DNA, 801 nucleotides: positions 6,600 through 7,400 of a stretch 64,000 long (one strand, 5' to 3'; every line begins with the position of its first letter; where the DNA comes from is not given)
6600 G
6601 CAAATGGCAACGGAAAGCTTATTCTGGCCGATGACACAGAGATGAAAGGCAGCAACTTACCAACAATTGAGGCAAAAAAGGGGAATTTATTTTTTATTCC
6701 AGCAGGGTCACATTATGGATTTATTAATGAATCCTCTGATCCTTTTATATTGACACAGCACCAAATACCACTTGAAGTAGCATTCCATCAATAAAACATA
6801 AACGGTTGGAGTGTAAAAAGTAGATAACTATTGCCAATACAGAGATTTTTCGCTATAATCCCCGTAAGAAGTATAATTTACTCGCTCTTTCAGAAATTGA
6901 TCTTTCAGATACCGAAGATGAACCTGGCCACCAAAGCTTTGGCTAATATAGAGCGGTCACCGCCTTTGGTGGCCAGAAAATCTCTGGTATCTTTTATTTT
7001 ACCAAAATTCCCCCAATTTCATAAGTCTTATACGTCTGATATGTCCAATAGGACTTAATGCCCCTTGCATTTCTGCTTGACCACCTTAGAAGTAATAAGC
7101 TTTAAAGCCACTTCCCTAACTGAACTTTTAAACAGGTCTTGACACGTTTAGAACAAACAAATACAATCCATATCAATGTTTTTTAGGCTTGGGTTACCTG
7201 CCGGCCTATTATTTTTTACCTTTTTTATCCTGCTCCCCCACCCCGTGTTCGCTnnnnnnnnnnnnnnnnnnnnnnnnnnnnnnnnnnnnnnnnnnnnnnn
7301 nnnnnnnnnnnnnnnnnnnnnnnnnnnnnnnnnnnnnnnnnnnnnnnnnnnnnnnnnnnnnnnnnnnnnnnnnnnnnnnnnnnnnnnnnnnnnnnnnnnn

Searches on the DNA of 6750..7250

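Call 93: search_rna_families(source=window, start=6750, end=7250, threshold=evalue, max_evalue=1)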
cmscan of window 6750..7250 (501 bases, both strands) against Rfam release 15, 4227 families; matches with E-value up to 1: 1.
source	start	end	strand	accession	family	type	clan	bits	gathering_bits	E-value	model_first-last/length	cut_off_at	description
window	6912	6987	-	RF03325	mir-4872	Gene; miRNA;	-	18.5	58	0.43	1-76/76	no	mir-4872 microRNA precursor family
